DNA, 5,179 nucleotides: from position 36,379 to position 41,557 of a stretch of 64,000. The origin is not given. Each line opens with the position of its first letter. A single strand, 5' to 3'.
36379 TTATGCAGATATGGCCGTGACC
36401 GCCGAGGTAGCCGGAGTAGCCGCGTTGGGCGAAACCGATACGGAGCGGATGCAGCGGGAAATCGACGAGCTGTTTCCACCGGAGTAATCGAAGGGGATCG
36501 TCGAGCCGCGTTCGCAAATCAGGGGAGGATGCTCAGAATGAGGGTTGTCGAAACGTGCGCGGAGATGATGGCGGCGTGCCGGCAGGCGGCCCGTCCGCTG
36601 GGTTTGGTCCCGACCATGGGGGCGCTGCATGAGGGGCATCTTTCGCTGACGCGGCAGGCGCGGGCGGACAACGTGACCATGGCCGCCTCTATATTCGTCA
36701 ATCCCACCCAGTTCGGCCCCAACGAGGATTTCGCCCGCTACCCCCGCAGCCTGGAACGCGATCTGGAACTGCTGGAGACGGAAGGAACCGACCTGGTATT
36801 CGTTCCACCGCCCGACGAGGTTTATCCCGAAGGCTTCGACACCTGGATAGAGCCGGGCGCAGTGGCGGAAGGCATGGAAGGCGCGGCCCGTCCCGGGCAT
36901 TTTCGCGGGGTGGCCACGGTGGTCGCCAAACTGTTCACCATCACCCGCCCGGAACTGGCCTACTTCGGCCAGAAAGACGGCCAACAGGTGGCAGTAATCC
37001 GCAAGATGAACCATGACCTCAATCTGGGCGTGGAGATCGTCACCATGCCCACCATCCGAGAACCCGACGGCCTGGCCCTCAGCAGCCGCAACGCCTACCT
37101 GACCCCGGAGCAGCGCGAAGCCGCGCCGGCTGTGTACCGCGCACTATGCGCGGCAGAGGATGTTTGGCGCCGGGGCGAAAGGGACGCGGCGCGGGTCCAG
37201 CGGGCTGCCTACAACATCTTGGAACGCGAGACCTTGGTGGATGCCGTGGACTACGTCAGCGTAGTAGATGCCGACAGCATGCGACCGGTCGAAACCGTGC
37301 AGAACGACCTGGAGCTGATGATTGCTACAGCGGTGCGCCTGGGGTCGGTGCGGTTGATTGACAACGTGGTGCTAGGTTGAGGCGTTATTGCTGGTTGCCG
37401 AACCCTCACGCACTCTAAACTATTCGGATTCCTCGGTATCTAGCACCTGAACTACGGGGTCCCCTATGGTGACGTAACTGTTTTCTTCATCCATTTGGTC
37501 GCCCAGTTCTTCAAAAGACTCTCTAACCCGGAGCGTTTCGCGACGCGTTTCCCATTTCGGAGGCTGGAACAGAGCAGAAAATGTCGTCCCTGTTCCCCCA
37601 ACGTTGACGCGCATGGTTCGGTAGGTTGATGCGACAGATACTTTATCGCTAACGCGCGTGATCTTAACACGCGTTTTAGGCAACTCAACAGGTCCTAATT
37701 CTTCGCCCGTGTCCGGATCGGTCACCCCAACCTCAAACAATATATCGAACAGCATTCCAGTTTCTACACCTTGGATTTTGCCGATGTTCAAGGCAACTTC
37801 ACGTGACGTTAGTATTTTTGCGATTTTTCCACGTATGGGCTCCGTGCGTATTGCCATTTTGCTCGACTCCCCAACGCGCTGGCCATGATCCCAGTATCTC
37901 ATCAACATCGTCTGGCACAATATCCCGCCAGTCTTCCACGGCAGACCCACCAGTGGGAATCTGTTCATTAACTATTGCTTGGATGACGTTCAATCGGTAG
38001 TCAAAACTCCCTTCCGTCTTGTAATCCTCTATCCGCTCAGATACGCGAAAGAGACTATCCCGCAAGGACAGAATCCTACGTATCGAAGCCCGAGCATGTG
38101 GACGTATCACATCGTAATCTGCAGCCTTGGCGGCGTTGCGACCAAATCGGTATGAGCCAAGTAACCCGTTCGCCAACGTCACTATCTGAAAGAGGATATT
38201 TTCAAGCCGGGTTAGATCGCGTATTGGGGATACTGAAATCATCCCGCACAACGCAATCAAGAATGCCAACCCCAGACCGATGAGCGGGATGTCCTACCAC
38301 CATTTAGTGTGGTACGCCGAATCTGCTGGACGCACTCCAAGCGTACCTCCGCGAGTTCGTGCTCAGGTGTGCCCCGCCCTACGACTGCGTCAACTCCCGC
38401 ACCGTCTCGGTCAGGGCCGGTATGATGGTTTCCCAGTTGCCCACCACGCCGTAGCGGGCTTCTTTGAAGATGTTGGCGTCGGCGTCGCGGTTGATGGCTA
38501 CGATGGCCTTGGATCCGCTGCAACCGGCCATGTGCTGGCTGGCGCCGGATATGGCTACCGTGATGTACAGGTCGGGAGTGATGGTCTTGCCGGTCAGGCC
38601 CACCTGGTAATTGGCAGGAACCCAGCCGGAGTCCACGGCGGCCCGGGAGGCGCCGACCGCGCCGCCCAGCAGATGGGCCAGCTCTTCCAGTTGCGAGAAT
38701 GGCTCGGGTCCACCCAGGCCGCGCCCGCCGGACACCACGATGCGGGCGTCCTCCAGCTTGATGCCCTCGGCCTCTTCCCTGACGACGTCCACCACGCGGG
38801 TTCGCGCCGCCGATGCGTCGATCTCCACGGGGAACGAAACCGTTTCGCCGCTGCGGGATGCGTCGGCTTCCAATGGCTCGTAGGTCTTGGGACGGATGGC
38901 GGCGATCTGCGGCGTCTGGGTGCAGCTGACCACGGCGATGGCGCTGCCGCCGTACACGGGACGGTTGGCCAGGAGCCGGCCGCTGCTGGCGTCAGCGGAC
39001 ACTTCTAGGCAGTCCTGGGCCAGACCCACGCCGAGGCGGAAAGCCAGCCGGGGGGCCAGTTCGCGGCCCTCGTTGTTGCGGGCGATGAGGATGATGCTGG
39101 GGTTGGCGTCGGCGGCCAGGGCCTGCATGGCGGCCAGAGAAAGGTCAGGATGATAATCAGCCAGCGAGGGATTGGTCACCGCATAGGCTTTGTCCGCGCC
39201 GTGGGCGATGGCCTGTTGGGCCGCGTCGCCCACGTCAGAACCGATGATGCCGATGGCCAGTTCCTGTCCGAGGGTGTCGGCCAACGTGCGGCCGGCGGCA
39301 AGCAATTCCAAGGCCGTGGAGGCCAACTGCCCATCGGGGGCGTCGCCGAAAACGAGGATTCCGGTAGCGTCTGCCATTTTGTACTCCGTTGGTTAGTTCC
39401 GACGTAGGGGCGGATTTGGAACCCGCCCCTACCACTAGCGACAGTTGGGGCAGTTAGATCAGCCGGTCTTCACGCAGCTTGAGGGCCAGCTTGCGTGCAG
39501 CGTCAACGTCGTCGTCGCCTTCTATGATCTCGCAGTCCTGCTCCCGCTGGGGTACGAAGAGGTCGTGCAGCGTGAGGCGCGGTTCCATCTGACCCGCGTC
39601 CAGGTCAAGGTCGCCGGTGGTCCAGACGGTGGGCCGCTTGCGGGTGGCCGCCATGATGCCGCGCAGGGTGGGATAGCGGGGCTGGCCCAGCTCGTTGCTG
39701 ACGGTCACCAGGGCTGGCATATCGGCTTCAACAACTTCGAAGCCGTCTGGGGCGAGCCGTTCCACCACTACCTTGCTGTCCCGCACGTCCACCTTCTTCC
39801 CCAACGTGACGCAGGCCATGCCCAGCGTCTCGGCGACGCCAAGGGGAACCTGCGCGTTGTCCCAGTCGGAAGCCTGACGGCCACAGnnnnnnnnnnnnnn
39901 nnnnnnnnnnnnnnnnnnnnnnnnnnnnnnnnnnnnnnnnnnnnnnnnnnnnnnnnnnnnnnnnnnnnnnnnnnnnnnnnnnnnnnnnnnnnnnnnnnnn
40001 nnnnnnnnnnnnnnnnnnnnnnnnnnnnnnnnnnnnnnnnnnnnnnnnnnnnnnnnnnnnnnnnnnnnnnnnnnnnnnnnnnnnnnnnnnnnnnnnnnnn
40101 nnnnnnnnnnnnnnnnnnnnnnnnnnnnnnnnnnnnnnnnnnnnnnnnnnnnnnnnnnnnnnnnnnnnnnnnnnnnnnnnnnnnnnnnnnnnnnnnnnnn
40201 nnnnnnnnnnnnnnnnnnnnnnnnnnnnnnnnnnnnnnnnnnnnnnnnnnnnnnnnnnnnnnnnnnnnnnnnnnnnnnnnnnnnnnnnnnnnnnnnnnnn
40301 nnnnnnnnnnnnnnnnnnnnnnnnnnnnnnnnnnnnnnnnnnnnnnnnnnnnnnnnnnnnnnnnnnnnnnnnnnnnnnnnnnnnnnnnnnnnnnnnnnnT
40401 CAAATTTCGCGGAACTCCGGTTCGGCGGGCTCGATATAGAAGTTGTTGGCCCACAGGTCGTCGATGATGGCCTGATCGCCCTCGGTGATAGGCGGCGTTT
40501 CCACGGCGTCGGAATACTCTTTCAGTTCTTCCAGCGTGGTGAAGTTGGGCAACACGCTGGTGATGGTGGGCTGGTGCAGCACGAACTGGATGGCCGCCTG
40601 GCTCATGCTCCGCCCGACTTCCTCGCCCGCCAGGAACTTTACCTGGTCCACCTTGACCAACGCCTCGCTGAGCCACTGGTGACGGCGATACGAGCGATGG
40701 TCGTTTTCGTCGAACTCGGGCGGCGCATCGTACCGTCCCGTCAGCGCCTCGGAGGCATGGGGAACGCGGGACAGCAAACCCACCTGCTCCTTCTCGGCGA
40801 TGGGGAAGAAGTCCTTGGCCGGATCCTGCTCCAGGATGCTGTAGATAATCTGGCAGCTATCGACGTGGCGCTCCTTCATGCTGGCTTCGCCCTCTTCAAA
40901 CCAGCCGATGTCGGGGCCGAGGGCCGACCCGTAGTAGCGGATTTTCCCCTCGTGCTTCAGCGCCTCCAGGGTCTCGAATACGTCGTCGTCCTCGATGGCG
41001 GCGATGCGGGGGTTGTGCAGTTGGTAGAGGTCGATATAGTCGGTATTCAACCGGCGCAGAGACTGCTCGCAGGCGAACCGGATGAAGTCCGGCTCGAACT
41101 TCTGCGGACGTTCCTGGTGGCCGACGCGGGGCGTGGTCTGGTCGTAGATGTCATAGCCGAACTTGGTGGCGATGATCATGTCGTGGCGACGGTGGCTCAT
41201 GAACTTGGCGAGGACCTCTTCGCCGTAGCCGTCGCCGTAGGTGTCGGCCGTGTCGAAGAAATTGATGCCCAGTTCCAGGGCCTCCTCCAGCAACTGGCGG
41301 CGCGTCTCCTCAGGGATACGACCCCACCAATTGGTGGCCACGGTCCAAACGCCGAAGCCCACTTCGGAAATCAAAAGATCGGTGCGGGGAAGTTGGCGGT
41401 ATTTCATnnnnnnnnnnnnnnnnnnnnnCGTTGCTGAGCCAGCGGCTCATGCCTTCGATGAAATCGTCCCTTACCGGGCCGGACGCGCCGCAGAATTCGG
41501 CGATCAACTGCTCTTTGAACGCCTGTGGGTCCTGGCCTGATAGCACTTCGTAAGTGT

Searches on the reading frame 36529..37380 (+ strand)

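Call 36: search_protein_families(library=pfam, proteins=[window:36529-37380:+], max_evalue=0.001)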
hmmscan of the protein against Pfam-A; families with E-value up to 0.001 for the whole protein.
window:36529-37380:+ (283 aa): 1 family
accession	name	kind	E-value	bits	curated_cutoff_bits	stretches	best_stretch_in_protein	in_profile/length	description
PF02569.21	Pantoate_ligase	-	1.5e-101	339.5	20.7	1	6-281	2-268/268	Pantoate-beta-alanine ligase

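Call 37: search_protein_families(library=padloc, proteins=[window:36529-37380:+], max_evalue=0.00001)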
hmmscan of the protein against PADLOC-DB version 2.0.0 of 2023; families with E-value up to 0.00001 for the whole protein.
window:36529-37380:+ (283 aa): 0 families

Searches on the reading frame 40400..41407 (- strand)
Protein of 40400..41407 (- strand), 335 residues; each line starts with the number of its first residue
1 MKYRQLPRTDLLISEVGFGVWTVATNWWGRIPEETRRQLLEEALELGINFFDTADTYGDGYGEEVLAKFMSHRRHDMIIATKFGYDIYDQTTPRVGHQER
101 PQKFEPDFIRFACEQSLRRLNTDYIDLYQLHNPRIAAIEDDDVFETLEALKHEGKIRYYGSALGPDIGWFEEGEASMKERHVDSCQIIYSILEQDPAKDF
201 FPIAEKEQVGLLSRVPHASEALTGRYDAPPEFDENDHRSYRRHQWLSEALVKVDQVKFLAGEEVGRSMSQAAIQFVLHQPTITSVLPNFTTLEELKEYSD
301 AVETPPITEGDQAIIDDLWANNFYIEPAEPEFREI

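Call 36: search_protein_families(library=pfam, proteins=[window:40400-41407:-], max_evalue=0.001)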
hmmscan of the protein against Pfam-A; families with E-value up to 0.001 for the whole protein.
window:40400-41407:- (335 aa): 1 family
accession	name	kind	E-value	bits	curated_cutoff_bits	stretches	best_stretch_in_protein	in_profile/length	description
PF00248.27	Aldo_ket_red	-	1.9e-51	175.3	24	1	15-319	1-290/291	Aldo/keto reductase family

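Call 37: search_protein_families(library=padloc, proteins=[window:40400-41407:-], max_evalue=0.00001)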
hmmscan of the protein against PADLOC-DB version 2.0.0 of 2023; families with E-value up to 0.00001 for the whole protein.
window:40400-41407:- (335 aa): 0 families
